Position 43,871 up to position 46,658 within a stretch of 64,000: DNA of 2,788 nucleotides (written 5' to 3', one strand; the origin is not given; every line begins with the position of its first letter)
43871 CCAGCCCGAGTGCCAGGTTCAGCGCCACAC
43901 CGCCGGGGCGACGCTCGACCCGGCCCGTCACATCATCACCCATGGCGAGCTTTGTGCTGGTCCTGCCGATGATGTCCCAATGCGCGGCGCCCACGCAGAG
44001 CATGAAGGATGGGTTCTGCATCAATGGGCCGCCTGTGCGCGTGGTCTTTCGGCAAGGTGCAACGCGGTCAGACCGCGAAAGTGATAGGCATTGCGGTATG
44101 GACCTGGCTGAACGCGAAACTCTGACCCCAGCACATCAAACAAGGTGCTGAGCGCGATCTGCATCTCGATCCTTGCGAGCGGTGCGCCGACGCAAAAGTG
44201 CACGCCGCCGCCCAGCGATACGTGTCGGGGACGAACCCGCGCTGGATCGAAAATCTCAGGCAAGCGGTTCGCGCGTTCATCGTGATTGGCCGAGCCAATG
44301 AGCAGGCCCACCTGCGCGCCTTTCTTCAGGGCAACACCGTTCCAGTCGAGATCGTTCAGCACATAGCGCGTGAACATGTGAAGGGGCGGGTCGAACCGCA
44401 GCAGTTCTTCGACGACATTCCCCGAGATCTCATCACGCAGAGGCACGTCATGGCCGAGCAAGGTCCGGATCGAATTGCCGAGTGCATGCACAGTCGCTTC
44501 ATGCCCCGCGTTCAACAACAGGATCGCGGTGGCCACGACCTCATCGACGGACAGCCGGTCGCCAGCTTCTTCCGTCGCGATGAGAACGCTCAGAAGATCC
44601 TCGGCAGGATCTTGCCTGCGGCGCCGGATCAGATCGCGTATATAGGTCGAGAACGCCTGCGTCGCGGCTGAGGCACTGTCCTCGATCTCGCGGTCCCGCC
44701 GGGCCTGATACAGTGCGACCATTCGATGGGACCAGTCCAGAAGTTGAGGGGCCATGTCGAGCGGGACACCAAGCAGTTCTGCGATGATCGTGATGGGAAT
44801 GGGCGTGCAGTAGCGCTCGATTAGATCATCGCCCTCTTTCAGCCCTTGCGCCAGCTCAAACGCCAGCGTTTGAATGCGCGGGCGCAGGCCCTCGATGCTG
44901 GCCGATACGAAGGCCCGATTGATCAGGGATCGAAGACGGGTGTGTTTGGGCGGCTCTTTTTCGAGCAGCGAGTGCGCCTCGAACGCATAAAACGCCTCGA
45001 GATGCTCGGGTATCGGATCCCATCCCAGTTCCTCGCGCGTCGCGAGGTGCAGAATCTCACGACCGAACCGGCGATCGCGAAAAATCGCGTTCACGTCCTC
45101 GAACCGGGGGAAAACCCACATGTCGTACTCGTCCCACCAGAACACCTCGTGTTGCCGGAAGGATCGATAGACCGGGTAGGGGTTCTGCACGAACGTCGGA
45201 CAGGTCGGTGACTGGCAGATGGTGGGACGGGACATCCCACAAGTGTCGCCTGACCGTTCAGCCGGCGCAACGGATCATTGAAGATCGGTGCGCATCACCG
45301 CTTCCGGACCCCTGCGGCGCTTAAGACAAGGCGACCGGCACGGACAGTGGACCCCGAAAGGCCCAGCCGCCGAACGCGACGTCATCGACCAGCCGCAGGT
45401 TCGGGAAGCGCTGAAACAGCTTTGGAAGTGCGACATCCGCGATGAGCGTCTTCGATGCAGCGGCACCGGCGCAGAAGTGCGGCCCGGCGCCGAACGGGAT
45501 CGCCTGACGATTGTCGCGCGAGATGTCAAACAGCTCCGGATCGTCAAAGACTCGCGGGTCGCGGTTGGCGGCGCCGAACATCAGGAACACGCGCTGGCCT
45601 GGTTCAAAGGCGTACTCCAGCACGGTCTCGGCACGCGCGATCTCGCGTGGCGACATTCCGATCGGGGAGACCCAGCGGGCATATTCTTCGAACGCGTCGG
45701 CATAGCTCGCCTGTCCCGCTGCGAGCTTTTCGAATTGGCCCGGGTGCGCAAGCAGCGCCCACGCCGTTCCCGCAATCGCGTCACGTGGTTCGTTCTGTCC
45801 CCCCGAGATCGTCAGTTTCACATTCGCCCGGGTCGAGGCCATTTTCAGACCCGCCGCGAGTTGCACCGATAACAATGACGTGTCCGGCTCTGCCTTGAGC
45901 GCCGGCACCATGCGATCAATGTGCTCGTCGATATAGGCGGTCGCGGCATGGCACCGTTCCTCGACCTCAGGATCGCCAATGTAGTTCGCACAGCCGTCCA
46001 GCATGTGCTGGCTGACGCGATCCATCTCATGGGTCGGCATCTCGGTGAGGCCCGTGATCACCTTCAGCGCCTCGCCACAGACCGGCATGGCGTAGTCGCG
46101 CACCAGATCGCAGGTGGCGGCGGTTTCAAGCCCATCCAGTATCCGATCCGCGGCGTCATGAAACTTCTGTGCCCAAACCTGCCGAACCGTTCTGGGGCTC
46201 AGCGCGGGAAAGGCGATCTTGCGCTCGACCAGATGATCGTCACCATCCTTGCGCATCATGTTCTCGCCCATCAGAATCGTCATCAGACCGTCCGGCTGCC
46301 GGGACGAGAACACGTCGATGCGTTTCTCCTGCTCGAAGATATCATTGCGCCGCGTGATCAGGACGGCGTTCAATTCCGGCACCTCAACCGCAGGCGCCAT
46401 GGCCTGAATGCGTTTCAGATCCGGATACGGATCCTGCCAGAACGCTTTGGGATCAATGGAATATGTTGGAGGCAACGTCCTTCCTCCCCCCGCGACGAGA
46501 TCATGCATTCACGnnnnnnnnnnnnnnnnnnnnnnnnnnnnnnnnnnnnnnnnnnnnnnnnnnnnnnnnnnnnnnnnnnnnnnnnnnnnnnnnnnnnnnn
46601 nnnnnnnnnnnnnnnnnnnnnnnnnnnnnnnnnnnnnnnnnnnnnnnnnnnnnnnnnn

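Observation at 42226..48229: Six-gene operon coupling nitrilase, an FMN split-barrel protein and two P450s directly to psuK-psuG (pseudouridine C-glycosidase)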

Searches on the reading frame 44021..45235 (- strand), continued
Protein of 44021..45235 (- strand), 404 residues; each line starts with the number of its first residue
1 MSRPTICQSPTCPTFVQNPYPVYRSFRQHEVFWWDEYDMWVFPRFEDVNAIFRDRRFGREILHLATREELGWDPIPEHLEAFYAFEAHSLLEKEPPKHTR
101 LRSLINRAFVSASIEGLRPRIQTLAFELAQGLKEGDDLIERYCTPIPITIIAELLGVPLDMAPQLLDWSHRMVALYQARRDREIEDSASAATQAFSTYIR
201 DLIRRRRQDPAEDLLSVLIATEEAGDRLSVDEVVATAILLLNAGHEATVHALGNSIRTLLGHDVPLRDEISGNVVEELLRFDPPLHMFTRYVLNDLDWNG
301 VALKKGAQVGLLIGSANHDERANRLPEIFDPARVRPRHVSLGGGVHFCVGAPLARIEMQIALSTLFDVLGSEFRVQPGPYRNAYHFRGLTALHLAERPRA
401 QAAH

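Call 64: search_solved_structures(query=window:44021-45235:-, max_evalue=1e-58, show_alignments=2)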
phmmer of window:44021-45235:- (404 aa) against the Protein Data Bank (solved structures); distinct sequences matched with E-value up to 1e-58: 2.
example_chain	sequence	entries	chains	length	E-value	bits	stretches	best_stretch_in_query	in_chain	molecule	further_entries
8yhn_A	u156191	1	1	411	5.9e-85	289.1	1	9-395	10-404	Cytochrome P450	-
4yzr_A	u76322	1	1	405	4.2e-59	203.9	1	13-392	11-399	Polyketide biosynthesis cytochrome P450 PksS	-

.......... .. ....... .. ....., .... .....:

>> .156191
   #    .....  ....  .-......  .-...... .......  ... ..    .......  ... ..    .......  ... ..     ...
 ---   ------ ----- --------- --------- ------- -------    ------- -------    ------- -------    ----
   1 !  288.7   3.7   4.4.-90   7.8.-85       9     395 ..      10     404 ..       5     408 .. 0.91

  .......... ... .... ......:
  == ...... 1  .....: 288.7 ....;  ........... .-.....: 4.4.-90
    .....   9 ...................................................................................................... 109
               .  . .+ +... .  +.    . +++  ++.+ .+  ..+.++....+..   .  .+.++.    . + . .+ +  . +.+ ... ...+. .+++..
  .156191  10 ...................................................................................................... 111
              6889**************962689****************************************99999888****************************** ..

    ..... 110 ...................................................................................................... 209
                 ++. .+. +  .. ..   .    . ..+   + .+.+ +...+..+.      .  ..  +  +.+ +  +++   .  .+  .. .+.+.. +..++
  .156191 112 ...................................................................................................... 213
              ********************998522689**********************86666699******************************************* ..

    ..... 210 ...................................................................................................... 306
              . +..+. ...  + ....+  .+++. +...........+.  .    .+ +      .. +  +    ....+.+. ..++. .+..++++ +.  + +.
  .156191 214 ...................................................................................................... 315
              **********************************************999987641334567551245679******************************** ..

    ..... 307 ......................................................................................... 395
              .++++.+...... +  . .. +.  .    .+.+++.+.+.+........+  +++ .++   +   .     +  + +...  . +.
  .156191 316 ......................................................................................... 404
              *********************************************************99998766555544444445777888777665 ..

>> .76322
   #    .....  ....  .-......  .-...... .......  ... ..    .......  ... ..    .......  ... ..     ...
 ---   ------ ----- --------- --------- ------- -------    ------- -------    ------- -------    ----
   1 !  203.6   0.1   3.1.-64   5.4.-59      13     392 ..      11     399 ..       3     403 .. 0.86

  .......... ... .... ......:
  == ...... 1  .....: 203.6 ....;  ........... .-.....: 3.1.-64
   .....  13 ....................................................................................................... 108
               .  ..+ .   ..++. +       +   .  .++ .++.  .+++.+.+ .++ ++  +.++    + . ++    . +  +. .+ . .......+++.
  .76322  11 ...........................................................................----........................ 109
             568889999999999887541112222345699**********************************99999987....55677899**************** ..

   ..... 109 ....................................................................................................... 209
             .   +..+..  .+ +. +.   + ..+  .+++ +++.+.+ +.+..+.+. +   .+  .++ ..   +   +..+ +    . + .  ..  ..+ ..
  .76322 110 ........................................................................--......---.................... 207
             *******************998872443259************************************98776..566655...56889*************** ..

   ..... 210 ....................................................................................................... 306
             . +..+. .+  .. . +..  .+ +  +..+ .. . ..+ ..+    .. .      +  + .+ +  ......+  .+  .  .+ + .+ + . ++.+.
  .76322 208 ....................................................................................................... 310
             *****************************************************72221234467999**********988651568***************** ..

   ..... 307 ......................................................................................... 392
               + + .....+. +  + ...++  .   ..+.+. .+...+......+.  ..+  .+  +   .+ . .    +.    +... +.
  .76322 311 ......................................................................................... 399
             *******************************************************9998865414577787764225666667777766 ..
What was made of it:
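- Closest known: CYP107-type bacterial P450s. Same: The I-helix AGHEAT, with Ala at the usual Thr position, is shared with CYP107P2 (call 64).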

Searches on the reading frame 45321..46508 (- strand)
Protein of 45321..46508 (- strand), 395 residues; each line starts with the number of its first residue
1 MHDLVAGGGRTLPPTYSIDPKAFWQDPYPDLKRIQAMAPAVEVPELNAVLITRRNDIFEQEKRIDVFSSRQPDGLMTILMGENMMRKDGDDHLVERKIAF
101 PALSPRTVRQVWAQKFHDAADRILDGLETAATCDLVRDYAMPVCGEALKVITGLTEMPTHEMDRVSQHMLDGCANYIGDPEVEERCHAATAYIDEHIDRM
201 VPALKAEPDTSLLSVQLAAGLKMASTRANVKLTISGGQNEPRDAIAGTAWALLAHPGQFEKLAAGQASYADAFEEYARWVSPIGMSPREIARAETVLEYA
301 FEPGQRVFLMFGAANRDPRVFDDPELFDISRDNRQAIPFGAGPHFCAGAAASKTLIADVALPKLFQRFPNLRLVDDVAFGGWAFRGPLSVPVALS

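Call 4: search_protein_families(library=pfam, proteins=[window:45321-46508:-])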
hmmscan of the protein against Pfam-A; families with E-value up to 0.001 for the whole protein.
window:45321-46508:- (395 aa): 1 family
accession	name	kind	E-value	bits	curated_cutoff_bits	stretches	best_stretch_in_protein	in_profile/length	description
PF00067.27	p450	-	3.5e-11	43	22.8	1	274-368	329-432/462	Cytochrome P450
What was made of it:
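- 45321..46508 (-): P450-A, an orphan marine P450. It is attached to the nitrilase-FMN pair only here and in L092. PF00067 (call 4).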

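Call 5: search_protein_families(library=ncbifam, proteins=[window:45321-46508:-])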
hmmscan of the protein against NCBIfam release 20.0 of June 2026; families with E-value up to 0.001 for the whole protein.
window:45321-46508:- (395 aa): 8 families
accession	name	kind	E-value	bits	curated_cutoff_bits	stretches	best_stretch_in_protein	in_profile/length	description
TIGR04538.1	P450_cycloAA_1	subfamily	1.3e-28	99.9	500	1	21-392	5-392/395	cytochrome P450, cyclodipeptide synthase-associated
TIGR04515.1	P450_rel_GT_act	subfamily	1.1e-27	97.4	343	1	98-377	106-368/386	P450-derived glycosyltransferase activator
NF045816.1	PentlenlactSyn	equivalog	4.4e-16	58.6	700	1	75-374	74-372/396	pentalenolactone synthase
NF041802.1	P450_SolI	exception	2.3e-15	56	850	1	87-375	112-402/424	solanimycin biosynthesis cytochrome P450 SolI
TIGR04458.1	CYP450_TxtE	equivalog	2e-14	53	500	1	248-394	255-402/403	4-nitrotryptophan synthase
NF041177.1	Cyp119_Thmprot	equivalog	3.6e-14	52.3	680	1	83-375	67-347/368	cytochrome P450 Cyp119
NF050147.1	aminopyruv_ApyO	equivalog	1.7e-05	23.6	525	1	274-368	294-393/444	RiPP biosynthesis cytochrome P450 ApyO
NF053744.1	FAProxCypCBc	equivalog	0.00032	19.4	600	1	248-333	254-340/416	CYP152 family fatty-acid peroxygenase CypC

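Call 21: search_solved_structures(query=window:45321-46508:-, max_evalue=1e-10)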
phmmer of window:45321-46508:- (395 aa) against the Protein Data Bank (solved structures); distinct sequences matched with E-value up to 1e-10: 289 (the best 60 are shown).
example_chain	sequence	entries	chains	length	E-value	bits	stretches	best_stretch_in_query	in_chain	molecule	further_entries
6g71_A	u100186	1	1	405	1.8e-76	260.9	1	22-392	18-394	Cytochrome P450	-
8u09_A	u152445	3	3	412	1.6e-40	142.5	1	21-391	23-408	Cytochrome P450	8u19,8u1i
8rtv_A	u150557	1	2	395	7.5e-31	110.7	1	77-394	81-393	Cytochrome P450-family protein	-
9ia1_B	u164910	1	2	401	5.6e-30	107.8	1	24-389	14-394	Cytochrome P450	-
6hqn_A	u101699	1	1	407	2.6e-29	105.6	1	25-392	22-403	Cytochrome P450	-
6hqp_A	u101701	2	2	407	3.2e-29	105.3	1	25-392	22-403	Cytochrome P450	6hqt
6ycp_A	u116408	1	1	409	3.2e-29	105.3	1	25-392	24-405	Aromatic O-demethylase, cytochrome P450 subunit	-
6hqm_A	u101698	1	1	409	3.2e-29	105.3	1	25-392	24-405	Cytochrome P450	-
6ycj_A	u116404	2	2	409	3.5e-29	105.2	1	25-392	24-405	Aromatic O-demethylase, cytochrome P450 subunit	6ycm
6yct_A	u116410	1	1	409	3.5e-29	105.2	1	25-392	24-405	Cytochrome P450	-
6hqo_A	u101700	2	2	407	3.8e-29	105.1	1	25-392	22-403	Cytochrome P450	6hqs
6yco_A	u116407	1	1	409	3.8e-29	105.1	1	25-392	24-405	Aromatic O-demethylase, cytochrome P450 subunit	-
5ncb_A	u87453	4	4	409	4.5e-29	104.9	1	25-392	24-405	Cytochrome P450 | GcoA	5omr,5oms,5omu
6ycn_A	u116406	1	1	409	4.5e-29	104.8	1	25-392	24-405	Aromatic O-demethylase, cytochrome P450 subunit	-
6hqk_A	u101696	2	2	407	4.5e-29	104.8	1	25-392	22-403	Cytochrome P450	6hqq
6ych_A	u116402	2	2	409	4.8e-29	104.8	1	25-392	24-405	Aromatic O-demethylase, cytochrome P450 subunit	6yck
6hql_A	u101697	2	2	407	5.7e-29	104.5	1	25-392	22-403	Cytochrome P450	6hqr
6yci_A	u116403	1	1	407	6.1e-29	104.4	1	25-392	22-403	Aromatic O-demethylase, cytochrome P450 subunit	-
6ycl_A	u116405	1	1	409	6.1e-29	104.4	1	25-392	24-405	Aromatic O-demethylase, cytochrome P450 subunit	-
2yoo_A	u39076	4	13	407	7.3e-29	104.2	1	56-392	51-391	P450 HEME-THIOLATE PROTEIN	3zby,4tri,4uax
4yzr_A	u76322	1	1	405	5.9e-28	101.2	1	80-395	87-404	Polyketide biosynthesis cytochrome P450 PksS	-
7smz_A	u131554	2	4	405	2.6e-27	99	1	84-376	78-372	Cytochrome P450 142A3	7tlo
3ejb_B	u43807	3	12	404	1.2e-26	96.8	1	80-376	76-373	Biotin biosynthesis cytochrome P450-like enzyme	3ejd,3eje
7sh5_A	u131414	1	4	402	4.9e-26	94.8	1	84-376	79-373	Cytochrome P450 142A3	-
5li6_A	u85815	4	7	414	1.7e-25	93.1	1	84-376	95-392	Putative cytochrome P450 126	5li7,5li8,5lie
1q5d_A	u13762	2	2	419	2.4e-24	89.3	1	15-391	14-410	P450 epoxidase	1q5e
2xkr_A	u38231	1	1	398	3.2e-24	88.9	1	84-376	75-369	PUTATIVE CYTOCHROME P450 142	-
7wex_A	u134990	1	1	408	7.7e-24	87.6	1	18-377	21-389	Cytochrome P450 hydroxylase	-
8c9i_A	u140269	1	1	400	8.9e-24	87.4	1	13-374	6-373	Cytochrome P450 141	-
1jip_A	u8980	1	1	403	1.1e-23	87.1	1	82-379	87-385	CYTOCHROME P450 107A1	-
1jio_A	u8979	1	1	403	1.5e-23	86.6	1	82-379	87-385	CYTOCHROME P450 107A1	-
1egy_A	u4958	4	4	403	1.7e-23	86.5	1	82-379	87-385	CYTOCHROME P450ERYF | CYTOCHROME P450 107A1 | CYTOCHROME P450 ERYF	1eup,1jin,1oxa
6gk5_A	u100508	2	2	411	2.9e-23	85.7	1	76-393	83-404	Cytochrome P450 CYP267B1 protein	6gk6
6m4s_A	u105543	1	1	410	3.3e-23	85.5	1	72-374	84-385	Cytochrome P450 hydroxylase sb21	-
4rm4_A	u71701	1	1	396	4e-23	85.3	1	27-375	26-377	Cytochrome P450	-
8yhn_A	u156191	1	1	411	5.8e-23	84.7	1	81-376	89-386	Cytochrome P450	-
4z5p_A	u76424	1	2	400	7.2e-23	84.4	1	82-393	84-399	Cytochrome P450 hydroxylase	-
6f8a_A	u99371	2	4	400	1.6e-22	83.3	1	38-376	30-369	Cytochrome P450 CYP260A1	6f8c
6f85_A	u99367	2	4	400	5.4e-22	81.6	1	38-376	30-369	Cytochrome P450 CYP260A1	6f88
5liv_A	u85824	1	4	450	6.3e-22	81.3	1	38-376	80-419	Cytochrome P450 CYP260A1,Cytochrome P450 CYP260A1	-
8gly_A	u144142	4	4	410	7.8e-22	81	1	14-371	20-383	Cytochrome P450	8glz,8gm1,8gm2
7reh_A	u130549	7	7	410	7.8e-22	81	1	14-371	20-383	Cytochrome P450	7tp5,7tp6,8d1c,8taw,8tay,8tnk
9dwr_A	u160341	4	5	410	8.5e-22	80.9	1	14-371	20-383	Cytochrome P450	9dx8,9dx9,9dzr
8vf0_A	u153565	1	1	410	1e-21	80.6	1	14-371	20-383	Cytochrome P450 enzyme (CYP199A4)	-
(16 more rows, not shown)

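Call 28: find_related_loci(query=window:45321-46508:-, collection=metagenome_contigs, flank=8000)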
Query window:45321-46508:- (395 aa) in metagenome_contigs; peptide patterns used: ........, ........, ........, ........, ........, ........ (x = any residue, [..] = any of these).
370 stretches matched a pattern; 170 encode a relative of the query (tblastn E <= 1e-3); the best 80 are kept; 80 distinct loci.
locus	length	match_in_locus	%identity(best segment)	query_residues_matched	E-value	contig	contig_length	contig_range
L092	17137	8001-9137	71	15-393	0e+0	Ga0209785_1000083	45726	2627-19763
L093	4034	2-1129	67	18-393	2e-175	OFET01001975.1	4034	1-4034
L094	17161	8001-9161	65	8-392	2e-165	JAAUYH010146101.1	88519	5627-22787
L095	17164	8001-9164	63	7-392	6e-162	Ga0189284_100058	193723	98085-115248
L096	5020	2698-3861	62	7-392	1e-164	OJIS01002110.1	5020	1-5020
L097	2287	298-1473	62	3-392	4e-173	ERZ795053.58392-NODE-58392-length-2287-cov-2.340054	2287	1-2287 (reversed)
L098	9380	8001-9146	63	11-392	8e-161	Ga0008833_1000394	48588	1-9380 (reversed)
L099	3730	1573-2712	64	14-393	2e-167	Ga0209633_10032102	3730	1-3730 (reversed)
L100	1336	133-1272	64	14-393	1e-174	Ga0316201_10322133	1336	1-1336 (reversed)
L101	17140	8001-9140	63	14-393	1e-158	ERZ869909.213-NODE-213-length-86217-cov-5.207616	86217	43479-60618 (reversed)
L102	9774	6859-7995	64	14-392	2e-158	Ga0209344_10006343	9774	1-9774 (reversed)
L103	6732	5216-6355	62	16-395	1e-158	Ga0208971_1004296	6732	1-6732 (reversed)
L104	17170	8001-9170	64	4-393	7e-158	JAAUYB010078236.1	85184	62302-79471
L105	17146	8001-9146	62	14-395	4e-156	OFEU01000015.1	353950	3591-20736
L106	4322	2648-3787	63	14-393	5e-160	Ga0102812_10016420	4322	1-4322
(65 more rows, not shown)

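Call 65: search_solved_structures(query=window:45321-46508:-, max_evalue=1e-39, show_alignments=2)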
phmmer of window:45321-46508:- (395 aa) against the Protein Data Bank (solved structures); distinct sequences matched with E-value up to 1e-39: 2.
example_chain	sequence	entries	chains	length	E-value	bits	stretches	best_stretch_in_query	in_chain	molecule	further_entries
6g71_A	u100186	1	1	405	1.8e-76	260.9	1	22-392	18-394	Cytochrome P450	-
8u09_A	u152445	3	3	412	1.6e-40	142.5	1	21-391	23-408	Cytochrome P450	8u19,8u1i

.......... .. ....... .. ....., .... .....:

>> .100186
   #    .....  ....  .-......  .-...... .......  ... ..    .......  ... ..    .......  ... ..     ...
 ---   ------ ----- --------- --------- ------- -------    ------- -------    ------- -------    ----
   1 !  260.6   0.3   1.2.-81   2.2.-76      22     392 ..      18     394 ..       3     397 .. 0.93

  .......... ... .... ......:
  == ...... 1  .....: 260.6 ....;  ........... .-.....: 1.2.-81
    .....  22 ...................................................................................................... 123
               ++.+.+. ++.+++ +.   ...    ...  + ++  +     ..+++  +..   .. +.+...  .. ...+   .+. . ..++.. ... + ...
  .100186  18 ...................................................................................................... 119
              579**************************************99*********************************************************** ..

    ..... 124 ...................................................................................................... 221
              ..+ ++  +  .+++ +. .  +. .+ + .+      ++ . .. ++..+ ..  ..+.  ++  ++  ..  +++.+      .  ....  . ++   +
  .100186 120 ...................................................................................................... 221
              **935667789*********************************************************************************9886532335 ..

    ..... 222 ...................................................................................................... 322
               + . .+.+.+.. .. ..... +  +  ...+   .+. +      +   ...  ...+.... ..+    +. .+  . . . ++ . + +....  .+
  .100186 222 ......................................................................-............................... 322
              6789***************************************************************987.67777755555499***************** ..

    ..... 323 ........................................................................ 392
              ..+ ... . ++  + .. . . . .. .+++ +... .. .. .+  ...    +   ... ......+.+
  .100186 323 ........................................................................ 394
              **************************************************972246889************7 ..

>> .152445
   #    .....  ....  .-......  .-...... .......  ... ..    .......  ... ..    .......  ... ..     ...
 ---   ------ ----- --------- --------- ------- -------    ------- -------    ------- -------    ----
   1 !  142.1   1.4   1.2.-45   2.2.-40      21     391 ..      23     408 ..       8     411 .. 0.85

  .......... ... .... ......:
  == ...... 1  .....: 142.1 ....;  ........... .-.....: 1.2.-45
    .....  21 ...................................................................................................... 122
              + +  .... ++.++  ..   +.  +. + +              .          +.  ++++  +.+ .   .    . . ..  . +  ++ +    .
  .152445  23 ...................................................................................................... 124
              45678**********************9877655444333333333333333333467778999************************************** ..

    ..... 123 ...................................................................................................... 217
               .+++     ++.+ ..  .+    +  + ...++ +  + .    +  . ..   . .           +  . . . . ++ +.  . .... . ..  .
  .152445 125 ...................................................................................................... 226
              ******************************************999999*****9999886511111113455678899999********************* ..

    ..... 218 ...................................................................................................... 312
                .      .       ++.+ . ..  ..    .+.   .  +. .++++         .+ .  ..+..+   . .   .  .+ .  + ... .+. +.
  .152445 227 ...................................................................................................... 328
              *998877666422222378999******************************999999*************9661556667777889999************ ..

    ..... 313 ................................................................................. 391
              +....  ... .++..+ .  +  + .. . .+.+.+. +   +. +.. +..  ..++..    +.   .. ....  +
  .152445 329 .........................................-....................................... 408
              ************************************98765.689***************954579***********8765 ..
